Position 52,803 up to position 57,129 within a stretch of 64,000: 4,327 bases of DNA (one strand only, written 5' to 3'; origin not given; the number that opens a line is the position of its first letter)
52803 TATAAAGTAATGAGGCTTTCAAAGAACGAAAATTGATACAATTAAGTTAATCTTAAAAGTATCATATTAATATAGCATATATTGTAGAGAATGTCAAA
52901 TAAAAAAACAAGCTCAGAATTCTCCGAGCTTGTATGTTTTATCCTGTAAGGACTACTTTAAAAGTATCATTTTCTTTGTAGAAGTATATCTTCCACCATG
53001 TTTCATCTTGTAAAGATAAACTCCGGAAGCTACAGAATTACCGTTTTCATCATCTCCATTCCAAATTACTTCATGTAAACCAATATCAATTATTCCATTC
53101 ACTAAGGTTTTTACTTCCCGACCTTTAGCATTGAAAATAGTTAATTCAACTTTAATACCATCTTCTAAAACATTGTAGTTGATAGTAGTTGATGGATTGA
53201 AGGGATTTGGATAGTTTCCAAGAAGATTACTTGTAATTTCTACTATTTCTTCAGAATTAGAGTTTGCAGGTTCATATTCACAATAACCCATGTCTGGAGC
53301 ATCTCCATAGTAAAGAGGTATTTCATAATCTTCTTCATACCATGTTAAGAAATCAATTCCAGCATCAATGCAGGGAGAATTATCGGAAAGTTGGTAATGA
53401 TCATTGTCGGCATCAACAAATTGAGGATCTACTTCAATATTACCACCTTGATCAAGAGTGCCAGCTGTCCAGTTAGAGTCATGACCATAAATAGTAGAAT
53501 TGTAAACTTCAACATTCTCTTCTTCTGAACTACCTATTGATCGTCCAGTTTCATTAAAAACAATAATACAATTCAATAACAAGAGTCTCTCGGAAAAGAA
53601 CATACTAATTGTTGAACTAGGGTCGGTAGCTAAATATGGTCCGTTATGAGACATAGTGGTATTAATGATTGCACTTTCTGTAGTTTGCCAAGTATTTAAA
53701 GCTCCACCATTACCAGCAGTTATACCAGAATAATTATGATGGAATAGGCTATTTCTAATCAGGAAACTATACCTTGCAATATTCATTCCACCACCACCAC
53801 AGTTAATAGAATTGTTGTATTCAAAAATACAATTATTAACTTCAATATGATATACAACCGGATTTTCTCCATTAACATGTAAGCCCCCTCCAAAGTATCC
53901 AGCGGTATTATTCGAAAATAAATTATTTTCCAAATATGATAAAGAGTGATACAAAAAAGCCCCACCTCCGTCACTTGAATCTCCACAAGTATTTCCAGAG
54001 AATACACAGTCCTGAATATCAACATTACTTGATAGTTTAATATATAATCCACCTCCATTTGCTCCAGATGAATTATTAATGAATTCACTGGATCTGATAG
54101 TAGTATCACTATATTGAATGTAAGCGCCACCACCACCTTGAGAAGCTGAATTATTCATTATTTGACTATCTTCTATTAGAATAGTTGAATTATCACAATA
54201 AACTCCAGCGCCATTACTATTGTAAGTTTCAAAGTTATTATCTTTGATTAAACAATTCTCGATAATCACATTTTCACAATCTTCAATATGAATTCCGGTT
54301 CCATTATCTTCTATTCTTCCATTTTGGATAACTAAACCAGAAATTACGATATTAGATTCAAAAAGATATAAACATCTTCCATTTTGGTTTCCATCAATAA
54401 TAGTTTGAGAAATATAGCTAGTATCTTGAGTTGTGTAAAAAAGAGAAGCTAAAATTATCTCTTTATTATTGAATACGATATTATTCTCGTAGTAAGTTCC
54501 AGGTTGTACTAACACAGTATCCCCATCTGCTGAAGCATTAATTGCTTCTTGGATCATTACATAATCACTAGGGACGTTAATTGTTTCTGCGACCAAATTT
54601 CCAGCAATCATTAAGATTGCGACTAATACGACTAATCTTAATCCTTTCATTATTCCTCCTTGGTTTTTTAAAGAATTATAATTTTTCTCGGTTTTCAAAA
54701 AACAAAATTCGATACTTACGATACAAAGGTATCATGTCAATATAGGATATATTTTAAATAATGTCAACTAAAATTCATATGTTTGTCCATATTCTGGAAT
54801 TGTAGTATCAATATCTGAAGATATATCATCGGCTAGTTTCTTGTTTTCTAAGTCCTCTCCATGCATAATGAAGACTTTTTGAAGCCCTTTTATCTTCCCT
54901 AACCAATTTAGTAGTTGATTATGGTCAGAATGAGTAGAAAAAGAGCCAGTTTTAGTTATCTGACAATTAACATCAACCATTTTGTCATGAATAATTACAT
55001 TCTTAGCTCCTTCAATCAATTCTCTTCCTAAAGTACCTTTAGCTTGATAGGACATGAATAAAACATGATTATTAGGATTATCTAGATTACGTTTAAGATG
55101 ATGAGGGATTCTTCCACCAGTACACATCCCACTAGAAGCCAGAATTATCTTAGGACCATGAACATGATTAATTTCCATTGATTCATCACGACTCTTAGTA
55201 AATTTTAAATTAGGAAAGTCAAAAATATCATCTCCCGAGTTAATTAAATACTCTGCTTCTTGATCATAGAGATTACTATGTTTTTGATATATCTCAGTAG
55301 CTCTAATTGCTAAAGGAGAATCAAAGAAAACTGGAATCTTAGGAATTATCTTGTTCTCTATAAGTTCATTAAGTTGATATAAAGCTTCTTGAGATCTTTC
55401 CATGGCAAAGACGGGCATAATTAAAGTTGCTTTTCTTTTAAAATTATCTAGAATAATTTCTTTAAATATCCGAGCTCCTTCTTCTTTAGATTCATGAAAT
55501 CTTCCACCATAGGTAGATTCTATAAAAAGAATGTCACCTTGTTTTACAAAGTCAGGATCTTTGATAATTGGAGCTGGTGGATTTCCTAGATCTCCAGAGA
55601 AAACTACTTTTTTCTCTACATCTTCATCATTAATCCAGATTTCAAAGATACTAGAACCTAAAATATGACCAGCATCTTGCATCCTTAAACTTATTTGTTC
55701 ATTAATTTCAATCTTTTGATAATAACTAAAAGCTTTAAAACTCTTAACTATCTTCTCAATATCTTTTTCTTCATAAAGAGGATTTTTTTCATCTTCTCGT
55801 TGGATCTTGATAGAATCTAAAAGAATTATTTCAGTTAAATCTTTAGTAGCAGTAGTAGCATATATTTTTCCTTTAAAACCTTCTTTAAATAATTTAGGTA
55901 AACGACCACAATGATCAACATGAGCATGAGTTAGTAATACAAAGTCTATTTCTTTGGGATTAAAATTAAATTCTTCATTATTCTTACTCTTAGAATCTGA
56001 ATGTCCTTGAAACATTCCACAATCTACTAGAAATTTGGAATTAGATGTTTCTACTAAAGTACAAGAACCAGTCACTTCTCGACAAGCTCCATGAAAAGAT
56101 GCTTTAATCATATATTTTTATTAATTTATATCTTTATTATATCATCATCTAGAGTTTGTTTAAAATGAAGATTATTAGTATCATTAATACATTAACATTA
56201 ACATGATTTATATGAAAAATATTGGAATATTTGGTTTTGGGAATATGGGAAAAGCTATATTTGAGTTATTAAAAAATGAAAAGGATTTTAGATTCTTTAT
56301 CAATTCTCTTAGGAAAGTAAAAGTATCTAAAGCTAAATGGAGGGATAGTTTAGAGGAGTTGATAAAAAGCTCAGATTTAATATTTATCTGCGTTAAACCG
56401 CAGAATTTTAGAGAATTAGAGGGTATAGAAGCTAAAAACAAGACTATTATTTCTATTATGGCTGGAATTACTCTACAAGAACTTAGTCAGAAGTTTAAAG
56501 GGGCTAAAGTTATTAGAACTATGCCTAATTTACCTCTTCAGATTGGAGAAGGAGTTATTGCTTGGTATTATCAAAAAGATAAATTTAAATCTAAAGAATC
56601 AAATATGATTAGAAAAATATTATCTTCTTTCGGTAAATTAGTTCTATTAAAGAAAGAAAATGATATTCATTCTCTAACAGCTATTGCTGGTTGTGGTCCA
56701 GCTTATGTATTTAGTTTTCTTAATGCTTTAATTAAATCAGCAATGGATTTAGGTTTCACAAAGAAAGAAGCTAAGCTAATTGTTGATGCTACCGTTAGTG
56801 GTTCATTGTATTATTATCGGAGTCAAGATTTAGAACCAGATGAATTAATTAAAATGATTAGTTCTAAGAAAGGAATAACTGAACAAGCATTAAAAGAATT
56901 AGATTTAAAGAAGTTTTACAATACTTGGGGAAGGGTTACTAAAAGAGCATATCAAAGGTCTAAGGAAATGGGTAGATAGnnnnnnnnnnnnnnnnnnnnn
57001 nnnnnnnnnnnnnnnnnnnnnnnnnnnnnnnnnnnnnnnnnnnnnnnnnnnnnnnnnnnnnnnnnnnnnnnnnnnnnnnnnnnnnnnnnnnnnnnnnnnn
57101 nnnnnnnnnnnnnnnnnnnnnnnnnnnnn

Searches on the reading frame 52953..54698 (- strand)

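Call 48: search_protein_families(library=pfam, max_evalue=0.00001, proteins=[window:52953-54698:-])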
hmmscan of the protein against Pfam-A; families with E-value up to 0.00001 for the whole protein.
window:52953-54698:- (581 aa): 2 families
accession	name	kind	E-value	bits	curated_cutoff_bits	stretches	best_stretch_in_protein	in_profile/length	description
PF13229.12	Beta_helix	-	3.7e-18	66.1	25.9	1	122-279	11-148/158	Right handed beta helix region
PF13860.13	FlgD_ig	-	8.7e-10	38.9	27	1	505-566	13-74/79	FlgD Ig-like domain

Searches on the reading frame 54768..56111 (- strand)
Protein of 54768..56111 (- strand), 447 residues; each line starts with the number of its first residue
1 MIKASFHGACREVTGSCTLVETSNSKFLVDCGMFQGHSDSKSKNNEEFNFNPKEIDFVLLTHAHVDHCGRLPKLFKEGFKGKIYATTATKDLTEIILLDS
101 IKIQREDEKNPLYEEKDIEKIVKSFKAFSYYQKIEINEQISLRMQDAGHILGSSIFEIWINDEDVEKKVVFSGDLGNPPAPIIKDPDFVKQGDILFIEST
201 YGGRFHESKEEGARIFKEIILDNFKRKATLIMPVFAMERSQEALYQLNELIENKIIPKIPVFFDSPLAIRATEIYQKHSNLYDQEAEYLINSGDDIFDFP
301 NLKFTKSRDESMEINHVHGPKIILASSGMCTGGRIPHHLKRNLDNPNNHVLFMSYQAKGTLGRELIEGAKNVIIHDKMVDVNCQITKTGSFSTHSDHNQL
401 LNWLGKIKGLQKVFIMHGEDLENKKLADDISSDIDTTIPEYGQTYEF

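Call 48: search_protein_families(library=pfam, max_evalue=0.00001, proteins=[window:54768-56111:-])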
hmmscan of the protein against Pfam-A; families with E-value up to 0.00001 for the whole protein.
window:54768-56111:- (447 aa): 5 families
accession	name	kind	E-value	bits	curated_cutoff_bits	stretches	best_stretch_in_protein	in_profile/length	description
PF10996.14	Beta-Casp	-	1.9e-42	145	27.7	1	241-365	2-120/120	Beta-Casp domain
PF16661.11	Lactamase_B_6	-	1.3e-17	64.2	27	1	19-164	1-155/193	Metallo-beta-lactamase superfamily domain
PF00753.33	Lactamase_B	-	9.3e-16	58.8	22.7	1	13-186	4-161/196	Metallo-beta-lactamase superfamily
PF07521.17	RMMBL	-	3.2e-12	46.7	21.6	1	379-433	2-55/63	Zn-dependent metallo-hydrolase RNA specificity domain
PF12706.13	Lactamase_B_2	-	7.4e-07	29.4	27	1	28-92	4-69/200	Beta-lactamase superfamily domain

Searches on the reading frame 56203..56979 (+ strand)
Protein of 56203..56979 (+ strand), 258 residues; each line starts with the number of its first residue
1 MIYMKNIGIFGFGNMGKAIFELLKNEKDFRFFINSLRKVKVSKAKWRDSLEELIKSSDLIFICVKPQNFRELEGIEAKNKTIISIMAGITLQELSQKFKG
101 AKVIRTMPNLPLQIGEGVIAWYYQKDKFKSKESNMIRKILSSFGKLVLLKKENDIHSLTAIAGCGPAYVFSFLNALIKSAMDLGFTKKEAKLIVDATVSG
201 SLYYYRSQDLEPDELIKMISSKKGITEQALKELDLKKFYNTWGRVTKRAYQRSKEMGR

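Call 103: search_protein_families(library=pfam, max_evalue=0.00001, proteins=[window:56203-56979:+])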
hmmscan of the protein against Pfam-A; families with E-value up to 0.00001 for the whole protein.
window:56203-56979:+ (258 aa): 2 families
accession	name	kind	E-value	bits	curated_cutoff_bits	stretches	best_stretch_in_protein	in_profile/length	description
PF14748.11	P5CR_dimer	-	1.3e-25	90.1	25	1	152-256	1-105/105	Pyrroline-5-carboxylate reductase dimerisation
PF03807.23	F420_oxidored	-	1.7e-09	38.6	21.6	1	7-88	2-94/94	NADP oxidoreductase coenzyme F420-dependent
